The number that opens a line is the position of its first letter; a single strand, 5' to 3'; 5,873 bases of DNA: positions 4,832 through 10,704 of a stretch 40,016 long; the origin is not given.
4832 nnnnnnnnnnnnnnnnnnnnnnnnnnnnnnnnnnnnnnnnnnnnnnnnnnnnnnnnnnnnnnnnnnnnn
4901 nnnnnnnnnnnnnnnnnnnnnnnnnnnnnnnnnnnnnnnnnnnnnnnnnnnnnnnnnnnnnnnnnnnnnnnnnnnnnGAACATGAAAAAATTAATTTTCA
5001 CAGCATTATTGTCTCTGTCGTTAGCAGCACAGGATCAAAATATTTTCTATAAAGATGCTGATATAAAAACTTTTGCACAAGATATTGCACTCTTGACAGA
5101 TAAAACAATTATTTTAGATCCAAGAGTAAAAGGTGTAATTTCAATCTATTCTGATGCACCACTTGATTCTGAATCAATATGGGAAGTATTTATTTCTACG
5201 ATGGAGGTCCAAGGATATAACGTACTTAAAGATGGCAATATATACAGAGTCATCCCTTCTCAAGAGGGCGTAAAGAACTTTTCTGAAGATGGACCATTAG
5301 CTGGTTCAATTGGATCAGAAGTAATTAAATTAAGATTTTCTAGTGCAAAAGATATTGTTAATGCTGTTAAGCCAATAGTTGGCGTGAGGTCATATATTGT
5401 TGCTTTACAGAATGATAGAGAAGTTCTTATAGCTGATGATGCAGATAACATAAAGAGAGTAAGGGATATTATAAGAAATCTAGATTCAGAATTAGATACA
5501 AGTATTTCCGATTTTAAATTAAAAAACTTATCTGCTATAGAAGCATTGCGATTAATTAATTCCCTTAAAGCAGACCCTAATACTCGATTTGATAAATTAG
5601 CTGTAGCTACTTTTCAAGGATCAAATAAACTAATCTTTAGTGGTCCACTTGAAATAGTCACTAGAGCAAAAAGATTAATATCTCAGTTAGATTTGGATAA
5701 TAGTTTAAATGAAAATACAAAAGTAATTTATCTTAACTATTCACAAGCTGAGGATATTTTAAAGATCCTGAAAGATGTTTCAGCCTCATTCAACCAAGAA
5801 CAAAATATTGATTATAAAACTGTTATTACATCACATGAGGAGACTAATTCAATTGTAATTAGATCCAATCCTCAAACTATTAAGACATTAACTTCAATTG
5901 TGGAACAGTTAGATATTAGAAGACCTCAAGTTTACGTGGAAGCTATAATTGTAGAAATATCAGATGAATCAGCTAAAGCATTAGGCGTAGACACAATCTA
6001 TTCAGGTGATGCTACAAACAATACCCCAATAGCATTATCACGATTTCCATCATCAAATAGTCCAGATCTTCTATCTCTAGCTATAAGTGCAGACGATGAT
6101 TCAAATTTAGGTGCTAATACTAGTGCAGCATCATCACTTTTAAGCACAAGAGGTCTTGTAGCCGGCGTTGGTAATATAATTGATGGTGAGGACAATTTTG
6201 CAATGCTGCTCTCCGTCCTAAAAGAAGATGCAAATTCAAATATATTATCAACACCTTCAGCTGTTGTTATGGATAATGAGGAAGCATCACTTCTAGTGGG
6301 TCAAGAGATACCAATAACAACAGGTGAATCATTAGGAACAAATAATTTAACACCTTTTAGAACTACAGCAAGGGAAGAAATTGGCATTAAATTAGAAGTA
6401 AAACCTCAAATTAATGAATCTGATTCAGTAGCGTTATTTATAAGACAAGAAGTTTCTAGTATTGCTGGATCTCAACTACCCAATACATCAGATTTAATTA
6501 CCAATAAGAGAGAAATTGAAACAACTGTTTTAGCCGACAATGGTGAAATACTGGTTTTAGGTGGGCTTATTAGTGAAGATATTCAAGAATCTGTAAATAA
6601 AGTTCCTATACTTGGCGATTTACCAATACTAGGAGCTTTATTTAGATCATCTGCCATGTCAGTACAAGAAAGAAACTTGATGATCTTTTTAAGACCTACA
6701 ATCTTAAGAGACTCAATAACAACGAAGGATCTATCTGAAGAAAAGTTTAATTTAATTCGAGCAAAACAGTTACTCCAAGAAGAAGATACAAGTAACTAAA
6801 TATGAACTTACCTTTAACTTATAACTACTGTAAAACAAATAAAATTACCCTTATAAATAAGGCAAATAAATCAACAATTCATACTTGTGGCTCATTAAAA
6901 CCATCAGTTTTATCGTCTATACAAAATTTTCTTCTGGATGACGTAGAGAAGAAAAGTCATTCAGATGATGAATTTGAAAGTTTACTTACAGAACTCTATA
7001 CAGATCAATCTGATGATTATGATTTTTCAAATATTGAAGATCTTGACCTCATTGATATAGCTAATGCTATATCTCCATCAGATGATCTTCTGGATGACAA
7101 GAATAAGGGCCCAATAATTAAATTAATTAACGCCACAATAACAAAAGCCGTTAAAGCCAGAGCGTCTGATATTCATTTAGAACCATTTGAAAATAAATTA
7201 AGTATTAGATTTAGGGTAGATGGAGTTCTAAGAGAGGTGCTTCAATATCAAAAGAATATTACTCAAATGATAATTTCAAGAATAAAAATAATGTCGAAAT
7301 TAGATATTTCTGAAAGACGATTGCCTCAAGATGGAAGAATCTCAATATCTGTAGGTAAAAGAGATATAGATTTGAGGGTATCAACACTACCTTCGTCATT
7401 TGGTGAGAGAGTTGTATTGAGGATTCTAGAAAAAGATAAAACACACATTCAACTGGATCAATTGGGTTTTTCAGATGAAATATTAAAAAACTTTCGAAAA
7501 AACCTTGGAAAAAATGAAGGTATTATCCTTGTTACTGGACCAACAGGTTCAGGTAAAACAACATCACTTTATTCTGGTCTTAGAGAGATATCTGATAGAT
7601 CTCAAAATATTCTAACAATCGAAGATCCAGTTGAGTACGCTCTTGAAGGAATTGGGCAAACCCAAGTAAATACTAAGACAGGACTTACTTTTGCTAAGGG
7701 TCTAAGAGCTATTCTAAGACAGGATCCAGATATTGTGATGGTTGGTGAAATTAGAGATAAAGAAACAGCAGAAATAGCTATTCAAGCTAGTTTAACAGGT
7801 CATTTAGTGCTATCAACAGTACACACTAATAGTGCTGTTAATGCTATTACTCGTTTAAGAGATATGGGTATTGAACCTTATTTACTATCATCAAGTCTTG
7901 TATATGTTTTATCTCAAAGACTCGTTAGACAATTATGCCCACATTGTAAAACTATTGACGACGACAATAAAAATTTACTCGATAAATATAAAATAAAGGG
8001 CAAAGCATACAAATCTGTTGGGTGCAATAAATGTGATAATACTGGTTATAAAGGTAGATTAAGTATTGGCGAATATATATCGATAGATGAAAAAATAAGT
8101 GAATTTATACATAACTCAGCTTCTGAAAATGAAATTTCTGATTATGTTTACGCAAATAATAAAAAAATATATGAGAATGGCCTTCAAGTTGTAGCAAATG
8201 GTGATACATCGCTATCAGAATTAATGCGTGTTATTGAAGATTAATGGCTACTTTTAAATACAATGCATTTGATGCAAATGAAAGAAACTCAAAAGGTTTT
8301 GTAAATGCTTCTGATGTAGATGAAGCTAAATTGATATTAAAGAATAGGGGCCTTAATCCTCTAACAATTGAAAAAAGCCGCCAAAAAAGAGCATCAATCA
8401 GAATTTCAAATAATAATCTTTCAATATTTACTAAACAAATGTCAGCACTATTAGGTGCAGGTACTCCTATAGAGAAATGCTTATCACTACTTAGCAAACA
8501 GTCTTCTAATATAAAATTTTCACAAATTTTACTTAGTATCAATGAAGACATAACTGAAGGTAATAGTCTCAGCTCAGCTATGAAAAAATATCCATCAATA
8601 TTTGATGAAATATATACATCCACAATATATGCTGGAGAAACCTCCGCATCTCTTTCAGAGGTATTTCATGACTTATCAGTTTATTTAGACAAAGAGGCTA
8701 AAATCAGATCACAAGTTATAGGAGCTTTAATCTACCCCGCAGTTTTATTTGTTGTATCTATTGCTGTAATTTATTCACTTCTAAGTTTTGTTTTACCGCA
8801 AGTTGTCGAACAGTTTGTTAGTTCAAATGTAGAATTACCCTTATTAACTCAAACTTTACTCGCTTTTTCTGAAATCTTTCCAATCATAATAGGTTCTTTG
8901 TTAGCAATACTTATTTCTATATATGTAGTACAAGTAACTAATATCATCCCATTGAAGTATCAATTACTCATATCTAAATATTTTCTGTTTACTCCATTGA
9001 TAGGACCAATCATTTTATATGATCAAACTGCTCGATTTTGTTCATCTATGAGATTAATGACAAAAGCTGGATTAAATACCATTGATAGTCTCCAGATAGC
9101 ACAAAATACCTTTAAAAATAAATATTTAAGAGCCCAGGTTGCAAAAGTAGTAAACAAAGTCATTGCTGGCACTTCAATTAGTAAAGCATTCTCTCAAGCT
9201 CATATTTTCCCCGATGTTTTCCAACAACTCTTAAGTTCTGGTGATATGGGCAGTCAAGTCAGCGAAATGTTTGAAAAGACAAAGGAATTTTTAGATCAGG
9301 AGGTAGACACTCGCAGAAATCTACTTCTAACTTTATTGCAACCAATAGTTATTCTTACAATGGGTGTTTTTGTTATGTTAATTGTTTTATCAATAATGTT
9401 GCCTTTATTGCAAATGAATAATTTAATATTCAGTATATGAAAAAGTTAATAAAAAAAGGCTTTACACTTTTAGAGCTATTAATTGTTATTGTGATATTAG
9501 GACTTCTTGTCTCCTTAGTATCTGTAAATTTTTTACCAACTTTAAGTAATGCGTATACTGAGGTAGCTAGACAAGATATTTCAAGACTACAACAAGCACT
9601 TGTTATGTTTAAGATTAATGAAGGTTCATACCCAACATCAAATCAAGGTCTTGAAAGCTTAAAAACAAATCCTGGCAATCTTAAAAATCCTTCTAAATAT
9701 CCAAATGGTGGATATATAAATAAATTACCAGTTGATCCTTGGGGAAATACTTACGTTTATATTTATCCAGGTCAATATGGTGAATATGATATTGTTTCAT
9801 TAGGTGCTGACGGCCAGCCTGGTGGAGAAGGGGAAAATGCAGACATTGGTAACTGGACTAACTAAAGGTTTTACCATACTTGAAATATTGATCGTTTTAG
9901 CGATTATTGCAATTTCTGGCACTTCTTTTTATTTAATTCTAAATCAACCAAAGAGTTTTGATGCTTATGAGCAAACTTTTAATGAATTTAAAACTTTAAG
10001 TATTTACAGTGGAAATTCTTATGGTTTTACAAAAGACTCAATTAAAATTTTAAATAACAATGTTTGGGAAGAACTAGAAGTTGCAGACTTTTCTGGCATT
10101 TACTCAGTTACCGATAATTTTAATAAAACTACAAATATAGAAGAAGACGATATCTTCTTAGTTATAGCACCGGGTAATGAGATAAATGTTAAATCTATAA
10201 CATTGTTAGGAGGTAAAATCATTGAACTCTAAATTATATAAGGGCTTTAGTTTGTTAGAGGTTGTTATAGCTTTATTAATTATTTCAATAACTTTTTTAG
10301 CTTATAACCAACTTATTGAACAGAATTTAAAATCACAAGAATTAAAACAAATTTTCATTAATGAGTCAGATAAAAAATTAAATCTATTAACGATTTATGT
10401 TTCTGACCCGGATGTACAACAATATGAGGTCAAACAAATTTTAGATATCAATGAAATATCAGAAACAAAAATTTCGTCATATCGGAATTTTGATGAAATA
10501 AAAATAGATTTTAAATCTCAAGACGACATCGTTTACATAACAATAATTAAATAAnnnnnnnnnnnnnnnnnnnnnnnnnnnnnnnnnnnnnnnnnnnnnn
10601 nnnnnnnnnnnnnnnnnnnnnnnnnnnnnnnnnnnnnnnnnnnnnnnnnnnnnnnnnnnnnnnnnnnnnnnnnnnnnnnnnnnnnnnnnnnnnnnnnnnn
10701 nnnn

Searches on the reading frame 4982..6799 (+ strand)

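Call 28: search_protein_families(library=pfam, proteins=[window:4982-6799:+], max_evalue=0.001)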
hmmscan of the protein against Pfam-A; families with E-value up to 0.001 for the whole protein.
window:4982-6799:+ (605 aa): 3 families
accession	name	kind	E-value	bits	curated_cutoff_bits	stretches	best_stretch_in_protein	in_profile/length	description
PF00263.26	Secretin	-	3e-47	160.8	27.5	1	413-576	2-169/169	Bacterial type II and III secretion system protein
PF03958.22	Secretin_N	-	6.5e-27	94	28.2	3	246-316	1-69/69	Bacterial type II/III secretion system short domain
PF21305.2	type_II_gspD_N0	-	5.8e-21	74.6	27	1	23-90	3-71/71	GspD-like, N0 domain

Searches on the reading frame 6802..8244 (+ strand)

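Call 28: search_protein_families(library=pfam, proteins=[window:6802-8244:+], max_evalue=0.001)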
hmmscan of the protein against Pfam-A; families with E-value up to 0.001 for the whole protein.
window:6802-8244:+ (480 aa): 3 families
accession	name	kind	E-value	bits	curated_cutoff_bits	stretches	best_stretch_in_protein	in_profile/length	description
PF00437.27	T2SSE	-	8.3e-149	495.7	24.9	1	100-476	3-370/370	Type II/IV secretion system protein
PF22341.1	GSPE_N1E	-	9e-06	26.2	27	1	5-66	2-64/64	GSPII protein E, N1E domain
PF25199.1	nSTAND_NTPase5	-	0.00052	20.3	34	0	223-274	24-77/145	Novel STAND NTPase 5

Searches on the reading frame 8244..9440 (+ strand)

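Call 28: search_protein_families(library=pfam, proteins=[window:8244-9440:+], max_evalue=0.001)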
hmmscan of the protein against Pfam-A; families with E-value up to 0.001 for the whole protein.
window:8244-9440:+ (398 aa): 1 family
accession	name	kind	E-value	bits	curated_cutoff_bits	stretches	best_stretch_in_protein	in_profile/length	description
PF00482.28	T2SSF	-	1.8e-55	186.7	25.2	2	62-185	1-125/125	Type II secretion system (T2SS), protein F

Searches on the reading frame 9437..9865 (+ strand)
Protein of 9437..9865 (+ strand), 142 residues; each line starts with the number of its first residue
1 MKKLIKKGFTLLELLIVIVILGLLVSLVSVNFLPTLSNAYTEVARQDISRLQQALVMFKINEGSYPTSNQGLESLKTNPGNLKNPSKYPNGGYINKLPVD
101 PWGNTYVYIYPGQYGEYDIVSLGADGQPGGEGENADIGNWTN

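Call 28: search_protein_families(library=pfam, proteins=[window:9437-9865:+], max_evalue=0.001)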
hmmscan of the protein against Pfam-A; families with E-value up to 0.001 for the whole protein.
window:9437-9865:+ (142 aa): 2 families
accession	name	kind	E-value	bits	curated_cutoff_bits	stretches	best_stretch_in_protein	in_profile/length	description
PF08334.16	T2SSG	-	6.7e-38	129.5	21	1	33-140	3-108/108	Type II secretion system (T2SS), protein G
PF07963.17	N_methyl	-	4.9e-07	29.5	21.2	1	6-28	4-26/27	Prokaryotic N-terminal methylation motif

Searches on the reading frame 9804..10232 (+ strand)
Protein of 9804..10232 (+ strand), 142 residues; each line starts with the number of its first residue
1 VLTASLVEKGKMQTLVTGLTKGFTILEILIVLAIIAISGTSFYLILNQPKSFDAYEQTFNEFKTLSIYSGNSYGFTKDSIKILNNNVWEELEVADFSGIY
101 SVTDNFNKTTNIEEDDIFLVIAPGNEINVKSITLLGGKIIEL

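Call 28: search_protein_families(library=pfam, proteins=[window:9804-10232:+], max_evalue=0.001)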
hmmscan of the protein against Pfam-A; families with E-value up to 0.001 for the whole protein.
window:9804-10232:+ (142 aa): 1 family
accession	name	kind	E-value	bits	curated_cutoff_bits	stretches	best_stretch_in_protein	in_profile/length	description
PF07963.17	N_methyl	-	5.3e-05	23.1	21.2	1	21-40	5-24/27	Prokaryotic N-terminal methylation motif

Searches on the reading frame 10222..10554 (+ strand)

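Call 64: search_protein_families(library=pfam, proteins=[window:10222-10554:+], max_evalue=1)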
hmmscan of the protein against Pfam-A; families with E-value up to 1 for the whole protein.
window:10222-10554:+ (110 aa): 1 family
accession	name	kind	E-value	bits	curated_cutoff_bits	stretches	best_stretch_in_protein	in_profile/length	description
PF07963.17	N_methyl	-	3.8e-06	26.7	21.2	1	6-26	4-24/27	Prokaryotic N-terminal methylation motif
